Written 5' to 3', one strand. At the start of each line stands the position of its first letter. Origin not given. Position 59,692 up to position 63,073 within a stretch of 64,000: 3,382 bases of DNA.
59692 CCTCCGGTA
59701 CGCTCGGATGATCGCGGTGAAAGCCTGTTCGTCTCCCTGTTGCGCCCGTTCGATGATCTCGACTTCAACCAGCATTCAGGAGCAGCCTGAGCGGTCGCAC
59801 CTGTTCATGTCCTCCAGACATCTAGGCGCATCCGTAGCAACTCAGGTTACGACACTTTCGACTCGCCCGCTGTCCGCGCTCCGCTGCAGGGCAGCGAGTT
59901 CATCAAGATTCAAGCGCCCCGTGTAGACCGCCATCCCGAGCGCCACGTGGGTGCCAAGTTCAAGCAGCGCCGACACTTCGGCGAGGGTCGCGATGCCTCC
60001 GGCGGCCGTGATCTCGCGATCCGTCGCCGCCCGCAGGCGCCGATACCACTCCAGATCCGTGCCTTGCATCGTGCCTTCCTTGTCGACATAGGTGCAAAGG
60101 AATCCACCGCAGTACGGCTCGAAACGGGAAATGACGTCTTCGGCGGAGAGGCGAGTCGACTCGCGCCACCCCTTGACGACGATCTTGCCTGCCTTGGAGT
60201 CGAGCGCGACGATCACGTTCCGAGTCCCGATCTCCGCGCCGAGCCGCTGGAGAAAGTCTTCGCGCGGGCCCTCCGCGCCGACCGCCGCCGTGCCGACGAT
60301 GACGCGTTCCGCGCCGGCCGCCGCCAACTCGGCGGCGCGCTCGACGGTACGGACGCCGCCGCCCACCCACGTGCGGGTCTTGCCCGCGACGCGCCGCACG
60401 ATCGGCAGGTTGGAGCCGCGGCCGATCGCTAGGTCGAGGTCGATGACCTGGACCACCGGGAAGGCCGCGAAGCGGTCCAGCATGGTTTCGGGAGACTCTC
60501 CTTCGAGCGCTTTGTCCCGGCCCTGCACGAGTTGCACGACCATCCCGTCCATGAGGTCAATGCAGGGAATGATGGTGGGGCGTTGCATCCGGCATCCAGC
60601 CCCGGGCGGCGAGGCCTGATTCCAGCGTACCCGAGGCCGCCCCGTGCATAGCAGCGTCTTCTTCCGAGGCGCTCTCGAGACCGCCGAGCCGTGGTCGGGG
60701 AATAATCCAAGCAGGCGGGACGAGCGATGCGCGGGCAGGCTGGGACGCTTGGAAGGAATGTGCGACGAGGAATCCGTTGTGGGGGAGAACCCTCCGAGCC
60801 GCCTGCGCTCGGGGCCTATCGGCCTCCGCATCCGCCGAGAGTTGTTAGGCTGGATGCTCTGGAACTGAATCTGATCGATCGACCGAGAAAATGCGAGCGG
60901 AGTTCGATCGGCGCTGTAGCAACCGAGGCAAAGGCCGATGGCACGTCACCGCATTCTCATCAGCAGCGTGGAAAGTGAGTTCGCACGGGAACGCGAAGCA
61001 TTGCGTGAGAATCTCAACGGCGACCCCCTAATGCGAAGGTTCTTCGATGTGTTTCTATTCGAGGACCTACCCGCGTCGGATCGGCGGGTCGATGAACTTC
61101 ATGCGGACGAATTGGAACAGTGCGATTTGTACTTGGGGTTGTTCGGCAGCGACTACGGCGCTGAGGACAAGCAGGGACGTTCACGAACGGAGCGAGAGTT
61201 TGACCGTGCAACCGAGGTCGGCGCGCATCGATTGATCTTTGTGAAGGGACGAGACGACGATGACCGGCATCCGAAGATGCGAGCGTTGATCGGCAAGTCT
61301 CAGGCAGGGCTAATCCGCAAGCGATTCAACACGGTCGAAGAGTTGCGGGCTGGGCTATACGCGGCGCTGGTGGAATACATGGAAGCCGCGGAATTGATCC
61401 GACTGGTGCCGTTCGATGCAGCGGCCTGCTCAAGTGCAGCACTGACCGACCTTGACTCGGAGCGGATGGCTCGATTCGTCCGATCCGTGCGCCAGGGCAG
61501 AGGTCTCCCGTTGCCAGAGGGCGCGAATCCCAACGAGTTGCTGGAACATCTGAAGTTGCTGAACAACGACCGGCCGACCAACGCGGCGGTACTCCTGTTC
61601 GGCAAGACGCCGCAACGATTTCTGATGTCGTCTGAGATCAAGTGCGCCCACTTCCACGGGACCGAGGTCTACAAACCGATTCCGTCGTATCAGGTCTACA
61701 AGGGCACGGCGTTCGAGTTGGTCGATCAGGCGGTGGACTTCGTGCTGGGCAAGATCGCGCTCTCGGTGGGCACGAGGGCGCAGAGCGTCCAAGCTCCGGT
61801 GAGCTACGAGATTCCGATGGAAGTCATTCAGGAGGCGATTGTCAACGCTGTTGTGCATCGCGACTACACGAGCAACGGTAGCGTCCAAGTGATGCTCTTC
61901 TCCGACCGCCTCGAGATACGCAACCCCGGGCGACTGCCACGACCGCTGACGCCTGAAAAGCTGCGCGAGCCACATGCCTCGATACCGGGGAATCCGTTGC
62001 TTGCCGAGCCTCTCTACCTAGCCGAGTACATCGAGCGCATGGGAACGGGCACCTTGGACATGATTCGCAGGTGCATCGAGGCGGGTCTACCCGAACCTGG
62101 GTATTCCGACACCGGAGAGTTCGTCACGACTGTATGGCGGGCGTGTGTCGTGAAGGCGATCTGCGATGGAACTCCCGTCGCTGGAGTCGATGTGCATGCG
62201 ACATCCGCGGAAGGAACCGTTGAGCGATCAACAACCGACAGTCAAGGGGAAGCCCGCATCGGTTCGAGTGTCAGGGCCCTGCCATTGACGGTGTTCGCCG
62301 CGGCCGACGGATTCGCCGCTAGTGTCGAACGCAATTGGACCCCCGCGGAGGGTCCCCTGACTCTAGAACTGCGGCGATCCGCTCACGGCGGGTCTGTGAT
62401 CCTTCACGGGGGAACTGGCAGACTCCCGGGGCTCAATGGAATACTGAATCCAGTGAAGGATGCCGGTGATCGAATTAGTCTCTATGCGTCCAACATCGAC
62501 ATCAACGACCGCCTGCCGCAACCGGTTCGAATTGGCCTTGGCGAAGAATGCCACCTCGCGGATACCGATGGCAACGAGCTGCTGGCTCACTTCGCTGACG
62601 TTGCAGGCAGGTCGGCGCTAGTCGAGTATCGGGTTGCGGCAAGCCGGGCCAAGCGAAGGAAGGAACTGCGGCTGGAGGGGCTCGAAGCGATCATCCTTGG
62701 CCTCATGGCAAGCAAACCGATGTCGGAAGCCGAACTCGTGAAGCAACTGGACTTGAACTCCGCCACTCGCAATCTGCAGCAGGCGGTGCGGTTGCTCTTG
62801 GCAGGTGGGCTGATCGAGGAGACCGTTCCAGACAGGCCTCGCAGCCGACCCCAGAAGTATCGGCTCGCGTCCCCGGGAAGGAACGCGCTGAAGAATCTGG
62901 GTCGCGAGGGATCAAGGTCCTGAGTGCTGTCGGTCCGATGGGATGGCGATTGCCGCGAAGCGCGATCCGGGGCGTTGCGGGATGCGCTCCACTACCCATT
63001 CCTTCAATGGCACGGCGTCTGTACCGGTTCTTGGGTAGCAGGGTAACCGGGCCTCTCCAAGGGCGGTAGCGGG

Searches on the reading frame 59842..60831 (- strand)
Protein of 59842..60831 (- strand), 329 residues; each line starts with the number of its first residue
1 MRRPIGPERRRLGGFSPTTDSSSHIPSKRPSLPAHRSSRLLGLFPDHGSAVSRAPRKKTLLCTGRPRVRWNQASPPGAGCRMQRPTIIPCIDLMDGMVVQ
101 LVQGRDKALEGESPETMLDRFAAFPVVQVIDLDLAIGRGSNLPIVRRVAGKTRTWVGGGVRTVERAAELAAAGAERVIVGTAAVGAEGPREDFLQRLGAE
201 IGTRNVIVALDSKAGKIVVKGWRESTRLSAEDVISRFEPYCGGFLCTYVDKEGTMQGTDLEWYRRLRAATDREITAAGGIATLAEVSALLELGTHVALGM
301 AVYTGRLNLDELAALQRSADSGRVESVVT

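Call 39: search_protein_families(library=pfam, proteins=[window:59842-60831:-], max_evalue=0.01)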
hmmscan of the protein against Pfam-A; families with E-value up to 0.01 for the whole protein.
window:59842-60831:- (329 aa): 2 families
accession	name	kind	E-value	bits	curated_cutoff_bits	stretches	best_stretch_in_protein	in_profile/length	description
PF00977.27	His_biosynth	-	2.3e-47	161.8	23.6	1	87-307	2-227/228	Histidine biosynthesis protein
PF01884.23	PcrB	-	0.0062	16.5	23.9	0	146-183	175-211/226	PcrB family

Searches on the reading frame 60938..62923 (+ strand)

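Call 39: search_protein_families(library=pfam, proteins=[window:60938-62923:+], max_evalue=0.01)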
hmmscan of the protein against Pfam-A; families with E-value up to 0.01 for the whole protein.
window:60938-62923:+ (661 aa): 5 families
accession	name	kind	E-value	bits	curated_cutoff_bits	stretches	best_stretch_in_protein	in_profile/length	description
PF13749.12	HATPase_c_4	-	4.1e-18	65.6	26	1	315-397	3-86/89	Putative ATP-dependent DNA helicase recG C-terminal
PF13271.11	DUF4062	-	2.5e-16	60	24.7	1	5-91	1-82/82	Domain of unknown function (DUF4062)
PF21247.3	Fic-like_C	-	8.3e-10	38.9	27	1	586-643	6-63/64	Filamentation induced by cAMP protein Fic-like, C-terminal domain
PF13620.12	CarboxypepD_reg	-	1.6e-06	28.8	32.3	1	410-472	10-72/82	Carboxypeptidase regulatory-like domain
PF11974.14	bMG3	-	0.00036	20.9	34.9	1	404-444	18-59/103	Bacterial alpha-2-macroglobulin MG3 domain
